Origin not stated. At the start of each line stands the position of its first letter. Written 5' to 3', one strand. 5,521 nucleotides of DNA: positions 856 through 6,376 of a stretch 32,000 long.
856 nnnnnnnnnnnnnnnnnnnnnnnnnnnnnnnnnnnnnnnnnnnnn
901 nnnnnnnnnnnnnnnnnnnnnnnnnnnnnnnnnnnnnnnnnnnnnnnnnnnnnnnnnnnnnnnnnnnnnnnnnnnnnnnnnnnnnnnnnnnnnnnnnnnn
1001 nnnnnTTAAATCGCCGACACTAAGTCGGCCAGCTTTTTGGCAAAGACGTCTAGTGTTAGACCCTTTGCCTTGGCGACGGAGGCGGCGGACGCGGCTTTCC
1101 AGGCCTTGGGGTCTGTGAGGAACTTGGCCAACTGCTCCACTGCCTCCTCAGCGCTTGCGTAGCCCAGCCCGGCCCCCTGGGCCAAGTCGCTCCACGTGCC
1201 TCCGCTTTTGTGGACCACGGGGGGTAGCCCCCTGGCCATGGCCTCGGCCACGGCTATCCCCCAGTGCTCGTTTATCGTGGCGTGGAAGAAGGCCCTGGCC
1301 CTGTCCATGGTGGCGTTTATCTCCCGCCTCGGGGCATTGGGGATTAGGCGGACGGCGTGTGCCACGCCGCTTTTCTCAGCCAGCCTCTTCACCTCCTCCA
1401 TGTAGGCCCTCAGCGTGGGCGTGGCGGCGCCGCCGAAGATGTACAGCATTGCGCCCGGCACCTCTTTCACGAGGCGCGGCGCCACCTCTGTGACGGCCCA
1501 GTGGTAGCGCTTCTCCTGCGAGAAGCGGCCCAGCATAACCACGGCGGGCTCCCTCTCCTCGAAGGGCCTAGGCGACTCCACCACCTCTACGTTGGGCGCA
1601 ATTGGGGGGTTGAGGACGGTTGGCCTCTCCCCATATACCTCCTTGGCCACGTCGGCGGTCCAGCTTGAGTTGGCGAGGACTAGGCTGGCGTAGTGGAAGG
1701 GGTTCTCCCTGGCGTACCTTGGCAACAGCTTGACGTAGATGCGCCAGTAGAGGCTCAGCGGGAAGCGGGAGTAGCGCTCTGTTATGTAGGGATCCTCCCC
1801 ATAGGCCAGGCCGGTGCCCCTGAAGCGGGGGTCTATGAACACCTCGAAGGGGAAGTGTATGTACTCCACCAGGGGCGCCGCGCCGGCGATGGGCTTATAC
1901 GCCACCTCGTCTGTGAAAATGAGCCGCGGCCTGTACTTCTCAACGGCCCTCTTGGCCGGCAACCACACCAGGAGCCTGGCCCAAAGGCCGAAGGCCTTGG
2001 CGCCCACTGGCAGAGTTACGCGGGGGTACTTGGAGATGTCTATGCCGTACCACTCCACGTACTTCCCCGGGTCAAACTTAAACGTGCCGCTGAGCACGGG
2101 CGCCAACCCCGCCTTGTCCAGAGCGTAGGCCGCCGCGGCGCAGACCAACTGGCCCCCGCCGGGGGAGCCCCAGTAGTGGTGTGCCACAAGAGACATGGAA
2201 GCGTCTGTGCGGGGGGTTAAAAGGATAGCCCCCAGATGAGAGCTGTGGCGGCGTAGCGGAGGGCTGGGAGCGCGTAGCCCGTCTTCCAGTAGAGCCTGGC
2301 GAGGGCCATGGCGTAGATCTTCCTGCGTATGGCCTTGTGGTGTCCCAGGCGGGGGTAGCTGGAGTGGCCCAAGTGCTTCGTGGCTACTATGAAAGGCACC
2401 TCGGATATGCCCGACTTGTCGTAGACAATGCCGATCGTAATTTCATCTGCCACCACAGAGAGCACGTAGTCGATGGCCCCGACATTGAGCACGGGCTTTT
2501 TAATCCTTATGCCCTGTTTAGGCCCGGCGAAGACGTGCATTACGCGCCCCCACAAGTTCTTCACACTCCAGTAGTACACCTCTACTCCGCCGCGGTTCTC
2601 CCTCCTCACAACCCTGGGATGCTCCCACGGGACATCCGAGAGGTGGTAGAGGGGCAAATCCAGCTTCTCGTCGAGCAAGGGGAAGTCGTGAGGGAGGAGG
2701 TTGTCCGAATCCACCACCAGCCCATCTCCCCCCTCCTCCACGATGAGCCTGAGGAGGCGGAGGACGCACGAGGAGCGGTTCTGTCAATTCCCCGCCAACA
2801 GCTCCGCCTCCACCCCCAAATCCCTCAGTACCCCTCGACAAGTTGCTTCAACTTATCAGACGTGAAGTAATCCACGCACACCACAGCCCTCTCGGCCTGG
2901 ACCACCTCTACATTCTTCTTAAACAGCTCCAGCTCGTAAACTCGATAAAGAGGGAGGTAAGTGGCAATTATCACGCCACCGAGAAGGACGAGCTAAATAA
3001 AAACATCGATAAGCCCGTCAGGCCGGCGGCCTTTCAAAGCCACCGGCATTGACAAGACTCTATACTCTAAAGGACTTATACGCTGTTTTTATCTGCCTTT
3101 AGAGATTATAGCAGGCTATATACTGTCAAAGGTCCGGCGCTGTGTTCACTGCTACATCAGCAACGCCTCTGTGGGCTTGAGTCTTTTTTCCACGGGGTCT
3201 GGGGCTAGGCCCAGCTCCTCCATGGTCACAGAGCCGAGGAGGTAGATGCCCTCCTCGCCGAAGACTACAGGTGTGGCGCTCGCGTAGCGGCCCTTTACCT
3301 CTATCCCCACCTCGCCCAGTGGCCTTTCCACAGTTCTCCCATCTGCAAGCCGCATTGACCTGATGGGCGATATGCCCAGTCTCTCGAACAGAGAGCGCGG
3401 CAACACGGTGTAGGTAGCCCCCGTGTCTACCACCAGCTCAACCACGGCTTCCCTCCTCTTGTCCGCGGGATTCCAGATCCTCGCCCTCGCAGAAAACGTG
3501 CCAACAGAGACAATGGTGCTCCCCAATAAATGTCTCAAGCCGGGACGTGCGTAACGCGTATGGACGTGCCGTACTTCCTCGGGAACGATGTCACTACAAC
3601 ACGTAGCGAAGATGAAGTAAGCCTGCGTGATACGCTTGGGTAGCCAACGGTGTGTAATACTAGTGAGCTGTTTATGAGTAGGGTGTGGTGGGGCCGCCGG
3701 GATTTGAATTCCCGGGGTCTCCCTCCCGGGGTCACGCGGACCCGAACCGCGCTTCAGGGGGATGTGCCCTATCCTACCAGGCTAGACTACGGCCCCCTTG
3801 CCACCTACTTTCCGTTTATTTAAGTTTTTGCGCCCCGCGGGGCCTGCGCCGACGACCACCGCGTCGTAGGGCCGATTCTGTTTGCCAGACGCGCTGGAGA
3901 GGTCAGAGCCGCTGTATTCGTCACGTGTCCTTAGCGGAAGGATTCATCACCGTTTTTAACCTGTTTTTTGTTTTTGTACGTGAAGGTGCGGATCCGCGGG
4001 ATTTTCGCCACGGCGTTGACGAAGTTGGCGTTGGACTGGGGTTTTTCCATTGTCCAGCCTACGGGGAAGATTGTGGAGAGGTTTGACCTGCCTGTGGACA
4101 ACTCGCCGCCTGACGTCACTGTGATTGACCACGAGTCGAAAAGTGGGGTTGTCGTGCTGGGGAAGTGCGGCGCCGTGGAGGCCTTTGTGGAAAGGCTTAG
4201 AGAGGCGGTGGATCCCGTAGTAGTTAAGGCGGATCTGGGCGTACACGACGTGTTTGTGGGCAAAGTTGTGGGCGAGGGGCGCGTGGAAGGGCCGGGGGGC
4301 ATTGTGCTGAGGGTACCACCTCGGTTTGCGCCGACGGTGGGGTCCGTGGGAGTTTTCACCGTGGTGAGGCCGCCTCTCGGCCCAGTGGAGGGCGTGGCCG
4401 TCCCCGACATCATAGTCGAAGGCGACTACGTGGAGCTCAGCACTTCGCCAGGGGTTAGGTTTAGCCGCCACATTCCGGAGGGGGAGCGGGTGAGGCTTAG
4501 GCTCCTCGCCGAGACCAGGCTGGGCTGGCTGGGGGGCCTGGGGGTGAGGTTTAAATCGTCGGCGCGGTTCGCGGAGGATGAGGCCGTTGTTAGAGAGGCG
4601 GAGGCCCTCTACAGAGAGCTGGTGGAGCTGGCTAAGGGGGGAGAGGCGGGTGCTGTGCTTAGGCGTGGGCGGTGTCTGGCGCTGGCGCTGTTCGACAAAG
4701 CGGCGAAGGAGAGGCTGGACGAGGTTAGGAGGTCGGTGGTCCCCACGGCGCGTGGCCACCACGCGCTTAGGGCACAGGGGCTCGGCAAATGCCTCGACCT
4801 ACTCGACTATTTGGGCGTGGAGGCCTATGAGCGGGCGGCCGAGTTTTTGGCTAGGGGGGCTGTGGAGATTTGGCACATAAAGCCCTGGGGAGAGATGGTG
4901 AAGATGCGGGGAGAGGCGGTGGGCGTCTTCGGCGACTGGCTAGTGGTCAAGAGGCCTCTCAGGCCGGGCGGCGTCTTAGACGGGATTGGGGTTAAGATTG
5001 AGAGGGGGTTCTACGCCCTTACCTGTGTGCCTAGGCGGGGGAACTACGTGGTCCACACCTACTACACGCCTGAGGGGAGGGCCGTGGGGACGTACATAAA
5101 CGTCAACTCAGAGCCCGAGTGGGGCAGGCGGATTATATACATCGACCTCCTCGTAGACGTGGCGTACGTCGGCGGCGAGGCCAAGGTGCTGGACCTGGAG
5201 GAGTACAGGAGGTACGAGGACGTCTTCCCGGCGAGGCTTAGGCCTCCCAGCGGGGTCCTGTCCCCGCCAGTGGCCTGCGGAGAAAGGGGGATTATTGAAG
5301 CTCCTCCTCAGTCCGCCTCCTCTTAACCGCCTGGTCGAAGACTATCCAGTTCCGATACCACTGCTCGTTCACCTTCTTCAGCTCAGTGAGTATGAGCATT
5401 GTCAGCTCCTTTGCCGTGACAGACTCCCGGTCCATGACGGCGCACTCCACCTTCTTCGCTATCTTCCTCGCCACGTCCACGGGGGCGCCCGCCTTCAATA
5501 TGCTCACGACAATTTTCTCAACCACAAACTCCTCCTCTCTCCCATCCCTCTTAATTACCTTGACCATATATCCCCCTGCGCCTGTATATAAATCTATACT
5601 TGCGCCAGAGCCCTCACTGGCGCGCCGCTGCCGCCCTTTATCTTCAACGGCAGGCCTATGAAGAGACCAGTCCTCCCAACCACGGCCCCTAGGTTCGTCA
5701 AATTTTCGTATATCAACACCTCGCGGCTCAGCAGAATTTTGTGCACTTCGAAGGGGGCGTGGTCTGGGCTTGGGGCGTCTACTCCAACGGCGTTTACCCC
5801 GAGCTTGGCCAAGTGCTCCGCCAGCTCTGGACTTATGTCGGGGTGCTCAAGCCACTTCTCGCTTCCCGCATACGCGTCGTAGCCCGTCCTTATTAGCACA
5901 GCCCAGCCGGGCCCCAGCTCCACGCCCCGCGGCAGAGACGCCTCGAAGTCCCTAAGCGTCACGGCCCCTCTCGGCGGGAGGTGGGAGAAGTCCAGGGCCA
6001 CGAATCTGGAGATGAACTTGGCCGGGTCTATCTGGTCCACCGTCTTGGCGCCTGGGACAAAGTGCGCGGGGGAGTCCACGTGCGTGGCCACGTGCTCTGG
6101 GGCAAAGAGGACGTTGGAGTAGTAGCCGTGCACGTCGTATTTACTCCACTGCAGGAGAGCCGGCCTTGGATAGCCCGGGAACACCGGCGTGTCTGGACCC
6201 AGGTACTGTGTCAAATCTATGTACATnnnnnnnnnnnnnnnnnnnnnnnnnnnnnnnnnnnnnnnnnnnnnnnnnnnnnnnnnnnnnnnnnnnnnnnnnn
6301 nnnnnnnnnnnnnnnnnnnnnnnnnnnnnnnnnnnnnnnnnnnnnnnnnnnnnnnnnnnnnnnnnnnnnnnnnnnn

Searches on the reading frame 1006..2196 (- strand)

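Call 62: search_protein_families(library=pfam, proteins=[window:1006-2196:-], max_evalue=0.001)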
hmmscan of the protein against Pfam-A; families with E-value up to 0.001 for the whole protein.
window:1006-2196:- (396 aa): 5 families
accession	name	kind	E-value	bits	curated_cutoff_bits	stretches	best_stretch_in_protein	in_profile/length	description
PF00534.26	Glycos_transf_1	-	1.1e-20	74.3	26.4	1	211-365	10-161/172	Glycosyl transferases group 1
PF13692.12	Glyco_trans_1_4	-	5.1e-15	56.4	27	1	217-360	2-140/142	Glycosyl transferases group 1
PF20706.3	GT4-conflict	-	4.3e-09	36.3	26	1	183-370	164-351/385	Family 4 Glycosyltransferase in conflict systems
PF13439.12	Glyco_transf_4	-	3.3e-06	27.7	28.5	1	13-199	2-166/170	Glycosyltransferase Family 4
PF13524.12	Glyco_trans_1_2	-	0.00091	19.6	25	0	247-373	13-125/144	Glycosyl transferase-like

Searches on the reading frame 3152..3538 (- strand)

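Call 62: search_protein_families(library=pfam, proteins=[window:3152-3538:-], max_evalue=0.001)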
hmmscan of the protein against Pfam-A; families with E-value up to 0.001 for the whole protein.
window:3152-3538:- (128 aa): 2 families
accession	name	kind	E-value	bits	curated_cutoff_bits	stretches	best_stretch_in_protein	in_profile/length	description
PF13650.11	Asp_protease_2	-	9.1e-08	33.2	24.3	1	32-92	9-74/90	Aspartyl protease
PF13975.11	gag-asp_proteas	-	1.5e-06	29.1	28.2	1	33-94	10-76/92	gag-polyprotein putative aspartyl protease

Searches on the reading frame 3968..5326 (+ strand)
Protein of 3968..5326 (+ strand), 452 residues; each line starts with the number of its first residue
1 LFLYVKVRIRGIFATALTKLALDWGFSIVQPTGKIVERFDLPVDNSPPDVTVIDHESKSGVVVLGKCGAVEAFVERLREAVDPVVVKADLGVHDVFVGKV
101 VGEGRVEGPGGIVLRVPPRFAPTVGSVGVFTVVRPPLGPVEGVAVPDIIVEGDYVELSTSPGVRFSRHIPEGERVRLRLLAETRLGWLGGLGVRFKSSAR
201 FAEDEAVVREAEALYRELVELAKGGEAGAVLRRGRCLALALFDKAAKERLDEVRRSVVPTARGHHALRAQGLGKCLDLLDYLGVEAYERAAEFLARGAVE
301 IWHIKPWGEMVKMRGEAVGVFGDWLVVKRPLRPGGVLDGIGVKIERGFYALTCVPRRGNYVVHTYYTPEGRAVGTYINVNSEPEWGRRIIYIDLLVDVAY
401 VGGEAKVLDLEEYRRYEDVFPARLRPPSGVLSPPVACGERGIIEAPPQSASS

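Call 4: search_protein_families(library=pfam, proteins=[window:3968-5326:+])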
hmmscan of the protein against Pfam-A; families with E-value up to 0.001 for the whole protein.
window:3968-5326:+ (452 aa): 1 family
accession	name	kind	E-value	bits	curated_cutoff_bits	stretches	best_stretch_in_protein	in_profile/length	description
PF04167.18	DUF402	-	1.2e-14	54.6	23.9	1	349-413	2-68/68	Protein of unknown function (DUF402)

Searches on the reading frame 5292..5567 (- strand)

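Call 62: search_protein_families(library=pfam, proteins=[window:5292-5567:-], max_evalue=0.001)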
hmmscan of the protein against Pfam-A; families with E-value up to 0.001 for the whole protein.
window:5292-5567:- (91 aa): 1 family
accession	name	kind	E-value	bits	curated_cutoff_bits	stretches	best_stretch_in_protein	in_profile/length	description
PF03477.21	ATP-cone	-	3.9e-09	37.4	25.8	1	3-72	2-77/88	ATP cone domain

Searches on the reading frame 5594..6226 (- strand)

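Call 4: search_protein_families(library=pfam, proteins=[window:5594-6226:-])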
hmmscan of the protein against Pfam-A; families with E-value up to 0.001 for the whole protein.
window:5594-6226:- (210 aa): 1 family
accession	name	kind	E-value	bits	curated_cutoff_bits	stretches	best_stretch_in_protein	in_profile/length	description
PF04199.19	Cyclase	-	1.4e-32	113.3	23.1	1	3-156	1-142/142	Putative cyclase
